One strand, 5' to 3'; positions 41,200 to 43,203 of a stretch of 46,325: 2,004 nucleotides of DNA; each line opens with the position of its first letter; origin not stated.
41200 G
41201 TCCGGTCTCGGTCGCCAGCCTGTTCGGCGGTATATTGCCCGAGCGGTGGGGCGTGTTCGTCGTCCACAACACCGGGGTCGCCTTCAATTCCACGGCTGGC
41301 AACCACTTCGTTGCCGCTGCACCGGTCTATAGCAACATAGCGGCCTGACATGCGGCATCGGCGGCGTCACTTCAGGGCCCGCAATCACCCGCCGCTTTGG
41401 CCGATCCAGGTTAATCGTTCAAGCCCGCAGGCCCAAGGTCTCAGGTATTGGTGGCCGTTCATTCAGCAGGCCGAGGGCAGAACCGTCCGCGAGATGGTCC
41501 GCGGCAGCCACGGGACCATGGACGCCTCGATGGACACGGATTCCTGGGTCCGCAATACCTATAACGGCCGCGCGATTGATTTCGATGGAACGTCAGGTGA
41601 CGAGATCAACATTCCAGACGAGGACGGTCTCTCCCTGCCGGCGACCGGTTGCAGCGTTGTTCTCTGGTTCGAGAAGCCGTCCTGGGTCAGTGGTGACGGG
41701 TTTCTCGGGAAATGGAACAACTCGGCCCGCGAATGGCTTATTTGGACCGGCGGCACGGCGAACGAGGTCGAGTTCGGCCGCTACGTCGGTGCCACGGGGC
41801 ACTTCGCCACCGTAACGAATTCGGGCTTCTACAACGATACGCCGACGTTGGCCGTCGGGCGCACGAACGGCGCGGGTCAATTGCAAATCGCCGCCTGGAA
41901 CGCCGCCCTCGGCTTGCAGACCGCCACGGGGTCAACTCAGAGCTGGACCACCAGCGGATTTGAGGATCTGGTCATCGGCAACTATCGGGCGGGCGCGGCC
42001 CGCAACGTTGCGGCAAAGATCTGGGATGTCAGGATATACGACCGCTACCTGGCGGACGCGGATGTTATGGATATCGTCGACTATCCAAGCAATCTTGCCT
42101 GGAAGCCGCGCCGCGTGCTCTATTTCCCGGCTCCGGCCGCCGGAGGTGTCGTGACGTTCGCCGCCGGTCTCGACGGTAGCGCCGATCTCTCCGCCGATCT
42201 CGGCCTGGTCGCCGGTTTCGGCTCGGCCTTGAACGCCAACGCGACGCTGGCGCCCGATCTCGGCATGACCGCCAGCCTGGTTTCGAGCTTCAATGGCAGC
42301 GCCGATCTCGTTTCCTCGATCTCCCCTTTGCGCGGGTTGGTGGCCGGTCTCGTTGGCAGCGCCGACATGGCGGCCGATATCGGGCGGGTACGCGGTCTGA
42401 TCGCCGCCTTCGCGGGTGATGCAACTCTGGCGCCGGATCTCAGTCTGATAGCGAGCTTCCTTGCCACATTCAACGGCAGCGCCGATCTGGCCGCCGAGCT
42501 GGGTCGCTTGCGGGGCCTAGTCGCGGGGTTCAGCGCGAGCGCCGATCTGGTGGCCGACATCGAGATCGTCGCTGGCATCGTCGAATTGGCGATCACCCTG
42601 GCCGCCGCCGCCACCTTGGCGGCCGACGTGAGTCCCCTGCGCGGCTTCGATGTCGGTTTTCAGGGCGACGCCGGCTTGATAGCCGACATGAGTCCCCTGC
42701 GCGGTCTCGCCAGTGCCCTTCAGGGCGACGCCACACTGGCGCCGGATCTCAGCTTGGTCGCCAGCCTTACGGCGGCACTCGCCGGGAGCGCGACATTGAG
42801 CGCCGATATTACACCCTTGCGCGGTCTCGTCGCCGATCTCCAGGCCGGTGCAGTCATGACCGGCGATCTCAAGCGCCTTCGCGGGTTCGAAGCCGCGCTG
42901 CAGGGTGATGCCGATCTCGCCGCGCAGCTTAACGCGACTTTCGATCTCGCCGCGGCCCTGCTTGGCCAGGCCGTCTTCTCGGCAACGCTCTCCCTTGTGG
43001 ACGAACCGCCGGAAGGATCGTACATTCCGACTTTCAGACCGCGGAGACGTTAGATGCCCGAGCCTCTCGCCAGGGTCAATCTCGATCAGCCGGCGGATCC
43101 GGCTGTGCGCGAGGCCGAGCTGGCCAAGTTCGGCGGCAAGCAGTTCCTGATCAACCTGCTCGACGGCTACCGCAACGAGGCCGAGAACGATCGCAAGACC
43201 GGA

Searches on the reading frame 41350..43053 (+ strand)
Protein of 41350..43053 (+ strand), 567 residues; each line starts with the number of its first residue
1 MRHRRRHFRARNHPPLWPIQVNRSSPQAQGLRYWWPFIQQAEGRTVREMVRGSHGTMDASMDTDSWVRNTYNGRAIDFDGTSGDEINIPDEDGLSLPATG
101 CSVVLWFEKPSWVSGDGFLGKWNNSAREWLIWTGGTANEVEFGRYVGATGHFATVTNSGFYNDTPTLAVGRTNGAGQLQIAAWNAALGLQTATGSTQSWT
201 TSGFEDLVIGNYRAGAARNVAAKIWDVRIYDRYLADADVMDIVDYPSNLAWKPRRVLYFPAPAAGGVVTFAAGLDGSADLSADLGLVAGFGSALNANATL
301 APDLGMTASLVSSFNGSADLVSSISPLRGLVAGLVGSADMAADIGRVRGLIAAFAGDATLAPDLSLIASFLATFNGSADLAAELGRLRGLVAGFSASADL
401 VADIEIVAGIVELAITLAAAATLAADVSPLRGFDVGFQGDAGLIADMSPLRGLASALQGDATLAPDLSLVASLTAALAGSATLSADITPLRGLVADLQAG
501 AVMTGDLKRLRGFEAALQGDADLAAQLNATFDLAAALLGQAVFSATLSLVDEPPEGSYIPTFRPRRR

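Call 12: search_protein_families(library=phrogs, max_evalue=0.001, proteins=[window:41350-43053:+])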
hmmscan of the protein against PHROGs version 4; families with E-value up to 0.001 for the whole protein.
window:41350-43053:+ (567 aa): 0 families

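Call 15: search_protein_families(library=pfam, max_evalue=0.01, proteins=[window:41350-43053:+])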
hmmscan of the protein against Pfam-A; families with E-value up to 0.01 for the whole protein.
window:41350-43053:+ (567 aa): 1 family
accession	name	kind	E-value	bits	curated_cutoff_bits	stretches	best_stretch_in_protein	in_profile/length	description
PF13385.13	Laminin_G_3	-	0.0065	17.1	27.6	0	83-239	4-150/151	Concanavalin A-like lectin/glucanases superfamily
